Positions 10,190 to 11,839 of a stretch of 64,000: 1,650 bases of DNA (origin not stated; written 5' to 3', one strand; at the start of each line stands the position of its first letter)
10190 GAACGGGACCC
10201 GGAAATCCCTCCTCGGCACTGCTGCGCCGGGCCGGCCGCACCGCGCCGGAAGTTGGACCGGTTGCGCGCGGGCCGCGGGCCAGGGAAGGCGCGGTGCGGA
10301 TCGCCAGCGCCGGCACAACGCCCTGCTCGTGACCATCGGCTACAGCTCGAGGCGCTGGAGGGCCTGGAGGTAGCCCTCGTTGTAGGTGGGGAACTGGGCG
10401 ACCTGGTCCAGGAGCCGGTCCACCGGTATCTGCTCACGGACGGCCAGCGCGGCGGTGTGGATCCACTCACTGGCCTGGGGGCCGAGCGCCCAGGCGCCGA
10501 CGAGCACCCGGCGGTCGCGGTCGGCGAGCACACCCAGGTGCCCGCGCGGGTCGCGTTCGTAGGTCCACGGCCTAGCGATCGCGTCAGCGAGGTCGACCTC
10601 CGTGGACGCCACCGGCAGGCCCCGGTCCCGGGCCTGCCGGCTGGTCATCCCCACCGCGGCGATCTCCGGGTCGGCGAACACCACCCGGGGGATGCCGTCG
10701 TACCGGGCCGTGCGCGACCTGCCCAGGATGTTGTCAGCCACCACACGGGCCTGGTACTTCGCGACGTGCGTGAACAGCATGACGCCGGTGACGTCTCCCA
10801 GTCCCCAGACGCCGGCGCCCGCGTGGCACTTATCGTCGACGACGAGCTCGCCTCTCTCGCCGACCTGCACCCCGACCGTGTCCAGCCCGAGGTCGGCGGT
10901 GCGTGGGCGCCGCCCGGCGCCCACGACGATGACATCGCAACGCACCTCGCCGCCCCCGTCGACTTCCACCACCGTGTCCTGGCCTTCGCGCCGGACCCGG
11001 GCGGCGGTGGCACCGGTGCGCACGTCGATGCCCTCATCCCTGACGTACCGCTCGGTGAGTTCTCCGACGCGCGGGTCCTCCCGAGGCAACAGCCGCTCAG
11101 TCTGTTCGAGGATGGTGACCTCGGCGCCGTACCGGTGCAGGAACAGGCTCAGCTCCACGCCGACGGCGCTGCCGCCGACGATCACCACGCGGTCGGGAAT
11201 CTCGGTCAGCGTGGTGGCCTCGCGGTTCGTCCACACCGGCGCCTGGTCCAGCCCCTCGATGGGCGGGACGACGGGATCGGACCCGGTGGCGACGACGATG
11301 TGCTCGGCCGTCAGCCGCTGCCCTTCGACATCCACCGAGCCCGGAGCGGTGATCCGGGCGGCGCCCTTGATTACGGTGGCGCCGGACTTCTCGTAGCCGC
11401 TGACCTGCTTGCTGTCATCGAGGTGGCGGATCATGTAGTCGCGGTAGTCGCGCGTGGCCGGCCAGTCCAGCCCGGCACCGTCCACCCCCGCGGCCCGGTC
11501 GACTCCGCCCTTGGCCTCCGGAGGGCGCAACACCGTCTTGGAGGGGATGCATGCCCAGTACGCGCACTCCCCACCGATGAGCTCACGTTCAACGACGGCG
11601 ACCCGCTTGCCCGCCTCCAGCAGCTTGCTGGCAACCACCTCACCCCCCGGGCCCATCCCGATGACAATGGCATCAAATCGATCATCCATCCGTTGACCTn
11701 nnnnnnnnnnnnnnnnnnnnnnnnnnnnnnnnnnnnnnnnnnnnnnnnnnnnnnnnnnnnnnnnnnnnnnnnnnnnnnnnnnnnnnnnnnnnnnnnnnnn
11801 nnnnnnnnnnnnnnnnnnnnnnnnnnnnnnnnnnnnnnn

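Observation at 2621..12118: Tn5053/Tn402-family tniABQR transposon with high-GC codon usage carrying a merR-merA-merB cargo but no merT/merP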

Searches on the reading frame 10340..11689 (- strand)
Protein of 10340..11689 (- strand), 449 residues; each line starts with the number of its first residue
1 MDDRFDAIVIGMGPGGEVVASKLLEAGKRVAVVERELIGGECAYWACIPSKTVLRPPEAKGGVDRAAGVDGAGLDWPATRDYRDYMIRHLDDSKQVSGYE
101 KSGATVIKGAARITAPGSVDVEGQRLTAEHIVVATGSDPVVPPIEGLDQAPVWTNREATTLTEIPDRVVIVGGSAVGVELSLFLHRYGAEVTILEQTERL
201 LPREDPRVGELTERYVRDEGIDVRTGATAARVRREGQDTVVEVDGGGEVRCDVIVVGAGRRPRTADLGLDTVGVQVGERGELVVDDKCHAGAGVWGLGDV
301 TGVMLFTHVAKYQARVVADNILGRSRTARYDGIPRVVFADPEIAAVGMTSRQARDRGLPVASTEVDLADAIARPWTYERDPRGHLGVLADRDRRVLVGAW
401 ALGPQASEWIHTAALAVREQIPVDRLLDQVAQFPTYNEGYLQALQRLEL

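Call 9: search_protein_families(library=pfam, proteins=[window:10340-11689:-], max_evalue=0.01)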
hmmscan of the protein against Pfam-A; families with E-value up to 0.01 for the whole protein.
window:10340-11689:- (449 aa): 11 families
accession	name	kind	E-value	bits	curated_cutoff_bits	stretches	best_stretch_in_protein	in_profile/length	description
PF07992.20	Pyr_redox_2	-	6.5e-58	196.9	26.1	1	6-314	2-291/291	Pyridine nucleotide-disulphide oxidoreductase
PF02852.28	Pyr_redox_dim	-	6.2e-19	68.7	25.3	1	333-441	1-107/110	Pyridine nucleotide-disulphide oxidoreductase, dimerisation domain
PF00070.33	Pyr_redox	-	8.1e-18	65.2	22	1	167-243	1-77/82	Pyridine nucleotide-disulphide oxidoreductase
PF13738.12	Pyr_redox_3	-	1.7e-13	50.9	30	1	8-283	1-288/305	Pyridine nucleotide-disulphide oxidoreductase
PF01494.25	FAD_binding_3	-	2.5e-07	30.7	22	1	168-213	4-47/349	FAD binding domain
PF03486.20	HI0933_like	-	2e-06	27.9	50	0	6-36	2-32/244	HI0933-like protein Rossmann domain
PF13450.12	NAD_binding_8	-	7.8e-06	26.5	21.9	0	9-45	1-38/68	NAD(P)-binding Rossmann-like domain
PF13434.12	Lys_Orn_oxgnase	-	0.0001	22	21.3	1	120-205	140-230/339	L-lysine 6-monooxygenase/L-ornithine 5-monooxygenase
PF02254.24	TrkA_N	-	0.00071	20.3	23.8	0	8-35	2-29/116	TrkA-N domain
PF00890.30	FAD_binding_2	-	0.0046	16.6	20.4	1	6-159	1-166/414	FAD binding domain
PF01946.23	Thi4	-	0.0079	15.9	26.2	0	6-40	19-54/235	Thi4 family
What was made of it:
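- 10340..11689 (-): FDR2, a class I pyridine-nucleotide disulfide oxidoreductase (449 aa) with CxxxxC but no C-terminal Cys pair. Substrate unknown. Pfam Pyr_redox_2 and Pyr_redox_dim (call 9).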

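Call 11: search_protein_families(library=ncbifam, proteins=[window:10340-11689:-], max_evalue=0.001)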
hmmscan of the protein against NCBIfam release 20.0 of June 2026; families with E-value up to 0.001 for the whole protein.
window:10340-11689:- (449 aa): 59 families (the best 25 are shown)
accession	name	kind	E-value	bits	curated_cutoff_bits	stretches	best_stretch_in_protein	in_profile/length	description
TIGR02053.1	MerA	equivalog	2.6e-95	320.1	454.45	1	6-440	2-446/465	mercury(II) reductase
TIGR01350.1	lipoamide_DH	equivalog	1e-91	308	408.8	1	5-445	2-452/461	dihydrolipoyl dehydrogenase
NF004992.0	PRK06370.1-4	equivalog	9.9e-81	271.5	629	1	2-439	2-447/459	FAD-containing oxidoreductase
NF004991.0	PRK06370.1-3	subfamily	8.3e-80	268.7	620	1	3-440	34-480/509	FAD-containing oxidoreductase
NF010311.1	PRK13748.1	subfamily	1.3e-72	245.4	600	1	6-443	99-544/560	mercury(II) reductase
NF041853.1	hythiocyan_redase_MerA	equivalog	1.5e-72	244.8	650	1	4-440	3-434/440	hypothiocyanous acid reductase MerA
NF004946.0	PRK06292.2-4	subfamily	8.7e-70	235.8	634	1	3-439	2-462/487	dihydrolipoyl dehydrogenase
NF040477.1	chlor_oxi_RclA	equivalog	9.1e-70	235.5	740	1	4-440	3-433/441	reactive chlorine resistance oxidoreductase RclA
NF004990.0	PRK06370.1-1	equivalog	2e-69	234.5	842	1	1-445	1-453/459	FAD-containing oxidoreductase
NF005884.0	PRK07846.1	equivalog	3.9e-69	233.4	501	1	4-426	3-429/454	mycothione reductase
NF005572.0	PRK07251.1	equivalog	1.3e-68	231.7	537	1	4-438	3-430/438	FAD-containing oxidoreductase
NF004947.0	PRK06292.2-5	equivalog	2.1e-67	228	592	1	3-444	2-455/474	dihydrolipoyl dehydrogenase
NF004776.0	PRK06116.1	equivalog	2.3e-67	228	480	1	3-439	3-445/450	glutathione-disulfide reductase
NF004943.0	PRK06292.2-1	equivalog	8.3e-66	222.6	432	1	4-446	3-454/456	dihydrolipoyl dehydrogenase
NF003585.0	PRK05249.1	equivalog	5e-65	219.9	465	1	4-443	6-453/464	Si-specific NAD(P)(+) transhydrogenase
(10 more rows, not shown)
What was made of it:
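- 10340..11689 (-): It scores 320 bits on the MerA model, below the cut-off of 454 (call 11).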

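Call 28: find_encoding_contigs(protein=window:10340-11689:-, flank=8000, max_places=10)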
Protein window:10340-11689:- (449 aa): 12 contigs read that carry it; 10 places shown.
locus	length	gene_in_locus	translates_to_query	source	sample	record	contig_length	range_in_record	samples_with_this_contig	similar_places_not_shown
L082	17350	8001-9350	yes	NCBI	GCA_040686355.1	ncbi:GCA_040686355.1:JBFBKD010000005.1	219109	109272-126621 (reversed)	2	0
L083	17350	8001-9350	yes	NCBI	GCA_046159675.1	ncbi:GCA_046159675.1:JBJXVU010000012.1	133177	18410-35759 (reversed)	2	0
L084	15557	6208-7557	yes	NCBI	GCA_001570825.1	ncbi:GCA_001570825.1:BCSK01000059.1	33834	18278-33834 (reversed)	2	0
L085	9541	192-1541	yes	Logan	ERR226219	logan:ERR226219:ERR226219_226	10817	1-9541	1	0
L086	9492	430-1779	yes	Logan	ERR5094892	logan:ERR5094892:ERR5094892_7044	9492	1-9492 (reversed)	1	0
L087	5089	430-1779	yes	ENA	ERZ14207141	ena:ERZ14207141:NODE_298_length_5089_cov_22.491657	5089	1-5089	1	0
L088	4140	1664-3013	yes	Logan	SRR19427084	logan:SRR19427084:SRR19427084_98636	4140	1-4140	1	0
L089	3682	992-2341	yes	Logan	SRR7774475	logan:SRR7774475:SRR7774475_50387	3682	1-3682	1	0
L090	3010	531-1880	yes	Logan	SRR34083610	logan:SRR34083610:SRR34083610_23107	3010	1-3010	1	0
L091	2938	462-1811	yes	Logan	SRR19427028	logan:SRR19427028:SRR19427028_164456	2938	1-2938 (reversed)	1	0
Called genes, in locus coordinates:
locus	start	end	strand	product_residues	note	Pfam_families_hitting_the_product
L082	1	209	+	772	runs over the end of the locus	PF00403:HMA, PF00122:E1-E2_ATPase, PF00702:Hydrolase, PF08282:Hydrolase_3 (faint)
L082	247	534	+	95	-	-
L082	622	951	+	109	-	PF02583:Trns_repr_metal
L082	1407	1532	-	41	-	-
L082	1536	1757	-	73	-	PF09954:DUF2188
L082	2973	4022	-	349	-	-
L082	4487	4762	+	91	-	-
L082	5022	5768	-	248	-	-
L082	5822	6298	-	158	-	PF00239:Resolvase, PF12840:HTH_20 (faint), PF13384:HTH_23 (faint), PF02796:HTH_7 (weak)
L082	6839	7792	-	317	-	PF13011:LZ_Tnp_IS481, PF13384:HTH_23, PF13518:HTH_28, PF13551:HTH_29, PF13565:HTH_32, PF00665:rve, PF13683:rve_3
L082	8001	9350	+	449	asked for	PF01494:FAD_binding_3 (faint), PF03486:HI0933_like (faint), PF07992:Pyr_redox_2, PF13450:NAD_binding_8 (faint), PF13738:Pyr_redox_3, PF00070:Pyr_redox, PF02852:Pyr_redox_dim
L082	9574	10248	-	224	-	PF12324:HTH_15, PF03243:MerB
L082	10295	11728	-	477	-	PF07992:Pyr_redox_2, PF12831:FAD_oxidored (weak), PF13738:Pyr_redox_3 (weak), PF00070:Pyr_redox, PF02852:Pyr_redox_dim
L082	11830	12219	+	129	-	PF00376:MerR, PF13411:MerR_1, PF09278:MerR-DNA-bind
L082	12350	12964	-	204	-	PF00239:Resolvase, PF13551:HTH_29 (faint)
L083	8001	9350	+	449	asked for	PF01494:FAD_binding_3 (faint), PF03486:HI0933_like (faint), PF07992:Pyr_redox_2, PF13450:NAD_binding_8 (faint), PF13738:Pyr_redox_3, PF00070:Pyr_redox, PF02852:Pyr_redox_dim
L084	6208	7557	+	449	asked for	PF01494:FAD_binding_3 (faint), PF03486:HI0933_like (faint), PF07992:Pyr_redox_2, PF13450:NAD_binding_8 (faint), PF13738:Pyr_redox_3, PF00070:Pyr_redox, PF02852:Pyr_redox_dim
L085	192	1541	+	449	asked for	PF01494:FAD_binding_3 (faint), PF03486:HI0933_like (faint), PF07992:Pyr_redox_2, PF13450:NAD_binding_8 (faint), PF13738:Pyr_redox_3, PF00070:Pyr_redox, PF02852:Pyr_redox_dim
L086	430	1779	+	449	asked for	PF01494:FAD_binding_3 (faint), PF03486:HI0933_like (faint), PF07992:Pyr_redox_2, PF13450:NAD_binding_8 (faint), PF13738:Pyr_redox_3, PF00070:Pyr_redox, PF02852:Pyr_redox_dim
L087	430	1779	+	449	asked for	PF01494:FAD_binding_3 (faint), PF03486:HI0933_like (faint), PF07992:Pyr_redox_2, PF13450:NAD_binding_8 (faint), PF13738:Pyr_redox_3, PF00070:Pyr_redox, PF02852:Pyr_redox_dim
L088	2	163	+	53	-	?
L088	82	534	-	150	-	PF10083:DUF2321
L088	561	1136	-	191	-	PF00239:Resolvase, PF02796:HTH_7 (weak)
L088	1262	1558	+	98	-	-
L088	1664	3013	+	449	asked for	PF01494:FAD_binding_3 (faint), PF03486:HI0933_like (faint), PF07992:Pyr_redox_2, PF13450:NAD_binding_8 (faint), PF13738:Pyr_redox_3, PF00070:Pyr_redox, PF02852:Pyr_redox_dim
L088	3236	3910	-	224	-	PF12324:HTH_15, PF03243:MerB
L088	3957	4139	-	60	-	?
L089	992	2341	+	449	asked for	PF01494:FAD_binding_3 (faint), PF03486:HI0933_like (faint), PF07992:Pyr_redox_2, PF13450:NAD_binding_8 (faint), PF13738:Pyr_redox_3, PF00070:Pyr_redox, PF02852:Pyr_redox_dim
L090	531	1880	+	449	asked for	PF01494:FAD_binding_3 (faint), PF03486:HI0933_like (faint), PF07992:Pyr_redox_2, PF13450:NAD_binding_8 (faint), PF13738:Pyr_redox_3, PF00070:Pyr_redox, PF02852:Pyr_redox_dim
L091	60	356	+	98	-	-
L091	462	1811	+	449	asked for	PF01494:FAD_binding_3 (faint), PF03486:HI0933_like (faint), PF07992:Pyr_redox_2, PF13450:NAD_binding_8 (faint), PF13738:Pyr_redox_3, PF00070:Pyr_redox, PF02852:Pyr_redox_dim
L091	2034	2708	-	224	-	PF12324:HTH_15, PF03243:MerB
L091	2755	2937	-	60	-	?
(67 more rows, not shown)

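Call 37: search_solved_structures(query=window:10340-11689:-, show_alignments=1, max_evalue=1e-20)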
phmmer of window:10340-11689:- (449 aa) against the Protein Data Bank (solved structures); distinct sequences matched with E-value up to 1e-20: 103 (the best 60 are shown).
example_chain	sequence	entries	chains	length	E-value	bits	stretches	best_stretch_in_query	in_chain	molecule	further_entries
5x1y_B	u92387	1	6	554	2.4e-68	234.1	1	2-441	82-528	Mercuric reductase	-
2eq7_A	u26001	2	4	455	3e-63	217.3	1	5-418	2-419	2-oxoglutarate dehydrogenase E3 component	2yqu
4k8d_A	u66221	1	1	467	2.4e-60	207.8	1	7-445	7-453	Mercuric reductase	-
1zk7_A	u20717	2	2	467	2.4e-60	207.8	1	7-445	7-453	Mercuric reductase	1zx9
2eq6_A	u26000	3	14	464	1.7e-59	205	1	5-445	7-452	Pyruvate dehydrogenase complex, dihydrolipoamide dehydrogenase E3 component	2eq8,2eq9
4k7z_A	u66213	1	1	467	1.5e-57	198.6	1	7-445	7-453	Mercuric reductase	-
6kgy_A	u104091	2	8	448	2.1e-57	198.1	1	3-439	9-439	Pyridine nucleotide-disulphide oxidoreductase dimerisation region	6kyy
2r9z_A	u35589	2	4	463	1e-56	195.8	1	2-418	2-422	Glutathione amide reductase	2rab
4ywo_A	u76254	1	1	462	2.5e-56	194.5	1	7-439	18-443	Mercuric reductase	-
1ebd_A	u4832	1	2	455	3.8e-56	193.9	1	6-443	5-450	DIHYDROLIPOAMIDE DEHYDROGENASE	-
6kod_A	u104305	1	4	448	5.1e-56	193.5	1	3-439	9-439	Pyridine nucleotide-disulphide oxidoreductase dimerisation region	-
1dxl_A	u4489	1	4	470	9.6e-54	186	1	3-442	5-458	DIHYDROLIPOAMIDE DEHYDROGENASE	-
8qcj_A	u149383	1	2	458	6.2e-53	183.3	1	5-411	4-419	Mycothione reductase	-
5u8u_A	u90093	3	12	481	1.2e-52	182.4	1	1-442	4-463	Dihydrolipoyl dehydrogenase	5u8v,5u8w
1lpf_A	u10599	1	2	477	2.7e-52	181.2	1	3-442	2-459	DIHYDROLIPOAMIDE DEHYDROGENASE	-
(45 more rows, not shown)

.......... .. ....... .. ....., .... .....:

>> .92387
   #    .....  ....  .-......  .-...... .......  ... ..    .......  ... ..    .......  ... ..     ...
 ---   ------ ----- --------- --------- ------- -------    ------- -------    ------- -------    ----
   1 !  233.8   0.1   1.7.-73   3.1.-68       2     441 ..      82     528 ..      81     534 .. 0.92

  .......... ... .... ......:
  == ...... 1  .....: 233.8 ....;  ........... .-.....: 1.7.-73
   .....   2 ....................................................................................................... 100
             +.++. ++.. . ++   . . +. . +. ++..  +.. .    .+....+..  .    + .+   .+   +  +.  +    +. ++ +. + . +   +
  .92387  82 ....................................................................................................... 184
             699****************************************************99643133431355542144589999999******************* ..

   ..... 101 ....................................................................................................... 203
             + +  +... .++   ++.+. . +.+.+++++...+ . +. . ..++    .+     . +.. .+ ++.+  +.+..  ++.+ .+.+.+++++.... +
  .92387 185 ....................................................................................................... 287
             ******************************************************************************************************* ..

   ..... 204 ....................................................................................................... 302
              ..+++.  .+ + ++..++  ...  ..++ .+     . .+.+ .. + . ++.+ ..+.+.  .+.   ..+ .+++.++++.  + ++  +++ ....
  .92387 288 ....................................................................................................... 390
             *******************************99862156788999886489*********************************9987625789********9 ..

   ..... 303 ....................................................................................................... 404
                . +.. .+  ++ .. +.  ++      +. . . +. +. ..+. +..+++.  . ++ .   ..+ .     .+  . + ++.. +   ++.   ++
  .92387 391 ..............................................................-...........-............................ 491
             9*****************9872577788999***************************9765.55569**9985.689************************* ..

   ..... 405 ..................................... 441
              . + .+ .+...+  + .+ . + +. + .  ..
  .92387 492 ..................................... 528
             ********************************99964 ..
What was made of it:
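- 10340..11689 (-): Best solved relative is MerA 5x1y (call 37).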

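Call 63: search_dna_similar(query=window:10340-11689:-, collection=plasmids, mode=protein, max_rows=30, max_evalue=1e-60, rows=spread)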
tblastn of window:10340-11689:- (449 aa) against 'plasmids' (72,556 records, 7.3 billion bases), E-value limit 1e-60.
Records with a match: 27; places in all: 30; records where one place covers at least 80% of the query: 27.
Best place of each record, by identity: 60-80% 11; <60% 16.
By first word of the organism name: Streptomyces 16; Mycobacterium 2; Pseudarthrobacter 2; Rhodococcus 2; Kocuria 2; Mycolicibacterium 1; Miltoncostaea 1; Nonomuraea 1.
By predicted mobility (MOB-suite, as given by PLSDB): non-mobilizable 13; mobilizable 12; conjugative 2.
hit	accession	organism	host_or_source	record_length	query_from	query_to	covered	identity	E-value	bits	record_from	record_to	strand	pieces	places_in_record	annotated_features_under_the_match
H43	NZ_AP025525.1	Mycobacterium sp. 20KCMC460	Homo sapiens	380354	1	449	100%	64.6%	2e-163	517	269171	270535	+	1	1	NAD(P)/FAD-dependent oxidoreductase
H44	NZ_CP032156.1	Mycobacterium sp. ELW1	whole organism,Stream sediment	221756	5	449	99%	64.0%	2e-164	520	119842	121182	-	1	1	NAD(P)/FAD-dependent oxidoreductase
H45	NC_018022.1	Mycolicibacterium chubuense NBB4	-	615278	5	449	99%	64.0%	2e-164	520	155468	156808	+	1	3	NAD(P)/FAD-dependent oxidoreductase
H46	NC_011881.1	Pseudarthrobacter chlorophenolicus A6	-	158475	1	449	100%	62.1%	3e-158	502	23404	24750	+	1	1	NAD(P)/FAD-dependent oxidoreductase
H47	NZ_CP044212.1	Rhodococcus ruber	cell culture,landfill cover soil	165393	1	447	100%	62.2%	5e-168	530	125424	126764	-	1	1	NAD(P)/FAD-dependent oxidoreductase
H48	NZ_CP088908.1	Rhodococcus qingshengii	cell culture,forest soil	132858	1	449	100%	61.2%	1e-166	526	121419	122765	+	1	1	NAD(P)/FAD-dependent oxidoreductase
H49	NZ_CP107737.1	Streptomyces longwoodensis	-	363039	1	447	100%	61.3%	5e-164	519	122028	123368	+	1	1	NAD(P)/FAD-dependent oxidoreductase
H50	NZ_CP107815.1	Streptomyces longwoodensis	-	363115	1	447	100%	61.3%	5e-164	519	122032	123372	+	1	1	NAD(P)/FAD-dependent oxidoreductase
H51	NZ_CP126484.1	Kocuria rosea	mixed culture,an irradiated device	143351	1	449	100%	60.8%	2e-162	514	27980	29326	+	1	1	NAD(P)/FAD-dependent oxidoreductase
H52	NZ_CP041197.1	Pseudarthrobacter sp. NIBRBAC000502770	Genome assembly,coal mine soil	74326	1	449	100%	60.6%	2e-162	514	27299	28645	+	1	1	NAD(P)/FAD-dependent oxidoreductase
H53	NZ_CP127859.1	Kocuria rosea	single cell culture,deep sea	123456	1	449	100%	60.6%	2e-162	514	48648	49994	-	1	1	NAD(P)/FAD-dependent oxidoreductase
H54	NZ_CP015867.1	Streptomyces parvulus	-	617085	1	449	100%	44.6%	3e-93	315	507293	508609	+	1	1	NAD(P)/FAD-dependent oxidoreductase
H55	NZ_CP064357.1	Miltoncostaea oceani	pure culture,marine sediment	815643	2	449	100%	39.1%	8e-69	244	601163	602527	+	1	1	NAD(P)/FAD-dependent oxidoreductase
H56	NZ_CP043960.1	Streptomyces tendae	microorganism,soil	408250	17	447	96%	40.0%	1e-75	265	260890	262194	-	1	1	NAD(P)/FAD-dependent oxidoreductase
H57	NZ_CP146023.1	Streptomyces sp. Q6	Cell cultrue,soil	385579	5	445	98%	38.5%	1e-63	229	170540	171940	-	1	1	NAD(P)/FAD-dependent oxidoreductase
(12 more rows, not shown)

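Call 64: get_annotated_region(hit=H46, flank=5000)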
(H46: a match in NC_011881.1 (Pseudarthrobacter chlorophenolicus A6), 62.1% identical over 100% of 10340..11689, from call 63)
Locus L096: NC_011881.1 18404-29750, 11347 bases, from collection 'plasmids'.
description: Pseudarthrobacter chlorophenolicus A6 plasmid pACHL02, complete sequence
organism: Pseudarthrobacter chlorophenolicus A6 (NCBI taxid 452863)
taxonomy: Bacteria; Actinomycetota; Actinomycetes; Micrococcales; Micrococcaceae; Pseudarthrobacter; Pseudarthrobacter chlorophenolicus; Pseudarthrobacter chlorophenolicus A6
host: -; source: -; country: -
typing (MOB-suite, as given by PLSDB): conjugative; replicon rep_cluster_856; relaxase MOBP; mating-pair formation MPF_T
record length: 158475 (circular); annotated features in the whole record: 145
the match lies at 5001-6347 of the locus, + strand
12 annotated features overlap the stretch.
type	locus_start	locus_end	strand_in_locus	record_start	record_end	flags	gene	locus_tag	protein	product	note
CDS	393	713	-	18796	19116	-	-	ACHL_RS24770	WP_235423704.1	hypothetical protein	-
CDS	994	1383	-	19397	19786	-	-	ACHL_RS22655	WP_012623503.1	heavy metal-responsive transcriptional regulator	-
CDS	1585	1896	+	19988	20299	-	-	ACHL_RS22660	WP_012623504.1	hypothetical protein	-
CDS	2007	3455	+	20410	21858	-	merA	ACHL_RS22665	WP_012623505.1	mercury(II) reductase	-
CDS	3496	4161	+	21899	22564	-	merB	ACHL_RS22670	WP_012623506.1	organomercurial lyase MerB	GO:0018942 - organometal metabolic process [Evidence IEA]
CDS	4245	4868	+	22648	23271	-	-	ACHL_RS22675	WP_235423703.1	hypothetical protein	-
CDS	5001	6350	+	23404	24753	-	-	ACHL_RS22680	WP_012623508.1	NAD(P)/FAD-dependent oxidoreductase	-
CDS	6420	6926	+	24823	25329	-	-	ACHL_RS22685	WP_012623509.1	hypothetical protein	-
CDS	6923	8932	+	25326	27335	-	-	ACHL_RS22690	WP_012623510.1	glycoside hydrolase family 15 protein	-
CDS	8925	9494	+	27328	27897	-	-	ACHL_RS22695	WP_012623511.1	DUF3231 family protein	-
CDS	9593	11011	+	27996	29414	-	-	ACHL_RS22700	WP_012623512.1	glucose-6-phosphate dehydrogenase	GO:0006006 - glucose metabolic process [Evidence IEA]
CDS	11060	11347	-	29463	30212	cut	-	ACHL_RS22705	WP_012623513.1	cytochrome c biogenesis protein CcdA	GO:0017004 - cytochrome complex assembly [Evidence IEA]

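Call 65: get_annotated_region(hit=H51, flank=5000)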
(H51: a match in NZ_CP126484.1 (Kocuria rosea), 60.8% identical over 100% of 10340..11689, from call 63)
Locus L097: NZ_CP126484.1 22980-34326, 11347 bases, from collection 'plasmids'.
description: Kocuria rosea strain RP1 plasmid unnamed1, complete sequence
organism: Kocuria rosea (NCBI taxid 1275)
taxonomy: Bacteria; Actinomycetota; Actinomycetes; Micrococcales; Micrococcaceae; Kocuria; Kocuria rosea
host: -; source: mixed culture,an irradiated device; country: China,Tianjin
typing (MOB-suite, as given by PLSDB): mobilizable; relaxase MOBF,MOBP
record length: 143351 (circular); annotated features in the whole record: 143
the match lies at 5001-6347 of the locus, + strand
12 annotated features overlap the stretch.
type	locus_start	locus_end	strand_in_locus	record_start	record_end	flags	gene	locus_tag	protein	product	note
CDS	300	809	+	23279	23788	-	-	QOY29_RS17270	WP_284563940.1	helix-turn-helix domain-containing protein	-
CDS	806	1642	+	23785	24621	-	-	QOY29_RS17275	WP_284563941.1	M23 family metallopeptidase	GO:0006508 - proteolysis [Evidence IEA]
CDS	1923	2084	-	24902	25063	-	-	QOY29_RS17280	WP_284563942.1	hypothetical protein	-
CDS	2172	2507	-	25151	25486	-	-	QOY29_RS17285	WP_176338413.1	hypothetical protein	-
CDS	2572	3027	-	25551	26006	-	-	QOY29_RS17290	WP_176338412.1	hypothetical protein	-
CDS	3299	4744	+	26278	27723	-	merA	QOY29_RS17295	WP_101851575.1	mercury(II) reductase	GO:0046689 - response to mercury ion [Evidence IEA]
CDS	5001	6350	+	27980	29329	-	-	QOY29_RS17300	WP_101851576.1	NAD(P)/FAD-dependent oxidoreductase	-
CDS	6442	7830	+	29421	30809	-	-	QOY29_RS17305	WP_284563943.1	FAD-dependent oxidoreductase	-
CDS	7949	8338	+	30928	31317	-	-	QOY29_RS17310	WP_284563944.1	heavy metal-responsive transcriptional regulator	-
CDS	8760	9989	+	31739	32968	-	-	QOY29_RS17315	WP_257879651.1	heparan-alpha-glucosaminide N-acetyltransferase domain-containing protein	-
CDS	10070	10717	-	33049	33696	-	-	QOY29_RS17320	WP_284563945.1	HAMP domain-containing sensor histidine kinase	GO:0007165 - signal transduction [Evidence IEA]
CDS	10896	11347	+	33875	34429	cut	-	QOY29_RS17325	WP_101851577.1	AAA family ATPase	-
